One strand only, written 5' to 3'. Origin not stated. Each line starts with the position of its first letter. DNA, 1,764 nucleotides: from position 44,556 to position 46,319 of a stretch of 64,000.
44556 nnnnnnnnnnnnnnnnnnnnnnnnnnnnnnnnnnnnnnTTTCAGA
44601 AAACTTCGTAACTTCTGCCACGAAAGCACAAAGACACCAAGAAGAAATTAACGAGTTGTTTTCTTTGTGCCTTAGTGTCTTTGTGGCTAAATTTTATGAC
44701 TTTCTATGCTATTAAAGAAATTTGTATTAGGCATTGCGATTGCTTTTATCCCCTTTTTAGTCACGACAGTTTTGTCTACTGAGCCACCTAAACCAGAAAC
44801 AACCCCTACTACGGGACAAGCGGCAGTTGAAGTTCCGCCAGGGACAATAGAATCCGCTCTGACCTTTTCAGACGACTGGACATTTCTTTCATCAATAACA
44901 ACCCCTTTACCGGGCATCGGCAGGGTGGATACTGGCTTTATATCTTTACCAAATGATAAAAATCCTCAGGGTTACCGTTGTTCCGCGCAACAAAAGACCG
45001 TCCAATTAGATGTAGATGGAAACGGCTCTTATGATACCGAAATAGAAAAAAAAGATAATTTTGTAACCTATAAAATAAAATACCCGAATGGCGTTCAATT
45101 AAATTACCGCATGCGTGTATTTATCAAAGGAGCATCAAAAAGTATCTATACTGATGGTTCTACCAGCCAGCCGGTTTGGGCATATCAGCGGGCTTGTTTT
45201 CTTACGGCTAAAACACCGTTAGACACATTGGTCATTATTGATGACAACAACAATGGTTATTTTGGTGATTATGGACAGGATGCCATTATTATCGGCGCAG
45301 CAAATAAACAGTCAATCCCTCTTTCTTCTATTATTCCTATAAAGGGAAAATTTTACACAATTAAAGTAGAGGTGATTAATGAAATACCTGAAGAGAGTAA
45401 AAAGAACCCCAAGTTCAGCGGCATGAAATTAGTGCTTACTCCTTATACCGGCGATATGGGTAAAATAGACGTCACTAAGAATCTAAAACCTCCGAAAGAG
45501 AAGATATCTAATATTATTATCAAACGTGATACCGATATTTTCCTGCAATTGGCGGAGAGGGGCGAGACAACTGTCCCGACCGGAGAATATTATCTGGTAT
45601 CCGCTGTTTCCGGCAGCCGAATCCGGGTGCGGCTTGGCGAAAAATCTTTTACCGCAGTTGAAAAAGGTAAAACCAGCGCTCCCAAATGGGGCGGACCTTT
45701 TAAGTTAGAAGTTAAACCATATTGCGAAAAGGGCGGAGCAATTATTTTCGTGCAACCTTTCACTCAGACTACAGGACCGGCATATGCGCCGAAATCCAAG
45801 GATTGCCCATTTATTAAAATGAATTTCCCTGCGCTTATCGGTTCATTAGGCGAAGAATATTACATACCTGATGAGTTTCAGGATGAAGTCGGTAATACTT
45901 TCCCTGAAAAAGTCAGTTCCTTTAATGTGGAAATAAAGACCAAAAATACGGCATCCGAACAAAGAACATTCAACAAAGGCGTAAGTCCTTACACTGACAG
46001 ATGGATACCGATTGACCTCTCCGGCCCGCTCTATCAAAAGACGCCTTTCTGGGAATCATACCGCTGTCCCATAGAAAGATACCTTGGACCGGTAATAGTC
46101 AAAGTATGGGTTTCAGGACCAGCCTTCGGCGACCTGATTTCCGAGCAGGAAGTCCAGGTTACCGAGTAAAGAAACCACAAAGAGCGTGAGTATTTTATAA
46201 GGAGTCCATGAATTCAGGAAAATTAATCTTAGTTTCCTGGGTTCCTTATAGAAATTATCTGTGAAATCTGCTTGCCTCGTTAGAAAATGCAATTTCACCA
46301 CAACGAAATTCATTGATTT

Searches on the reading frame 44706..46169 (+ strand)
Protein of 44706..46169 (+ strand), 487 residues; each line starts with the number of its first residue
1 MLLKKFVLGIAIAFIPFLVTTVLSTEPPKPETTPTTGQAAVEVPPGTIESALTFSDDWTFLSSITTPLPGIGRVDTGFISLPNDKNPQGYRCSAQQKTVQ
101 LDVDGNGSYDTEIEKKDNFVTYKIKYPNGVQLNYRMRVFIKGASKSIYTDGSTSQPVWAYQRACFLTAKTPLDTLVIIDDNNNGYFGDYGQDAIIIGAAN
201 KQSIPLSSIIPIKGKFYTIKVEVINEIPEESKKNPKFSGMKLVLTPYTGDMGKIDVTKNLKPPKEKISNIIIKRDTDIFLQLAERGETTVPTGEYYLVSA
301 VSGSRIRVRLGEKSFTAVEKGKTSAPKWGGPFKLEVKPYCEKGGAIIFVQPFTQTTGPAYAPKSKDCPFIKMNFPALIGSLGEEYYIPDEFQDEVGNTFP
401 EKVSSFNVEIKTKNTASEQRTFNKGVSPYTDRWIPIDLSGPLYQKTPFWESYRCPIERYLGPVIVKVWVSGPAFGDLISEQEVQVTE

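Call 29: search_protein_families(library=pfam, proteins=[window:44706-46169:+], max_evalue=0.0001)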
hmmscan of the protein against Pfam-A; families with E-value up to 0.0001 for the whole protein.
window:44706-46169:+ (487 aa): 0 families

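Call 44: search_protein_families(library=ncbifam, proteins=[window:44706-46169:+], max_evalue=0.00001)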
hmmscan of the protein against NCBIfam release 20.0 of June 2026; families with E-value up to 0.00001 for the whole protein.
window:44706-46169:+ (487 aa): 0 families

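Call 62: search_protein_families(library=pfam, proteins=[window:44706-46169:+], max_evalue=1)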
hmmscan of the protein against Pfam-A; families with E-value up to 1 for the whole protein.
window:44706-46169:+ (487 aa): 1 family
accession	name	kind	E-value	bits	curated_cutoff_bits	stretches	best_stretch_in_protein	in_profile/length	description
PF20009.4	GEVED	-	0.01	17.1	24.4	1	101-145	6-52/78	GEVED domain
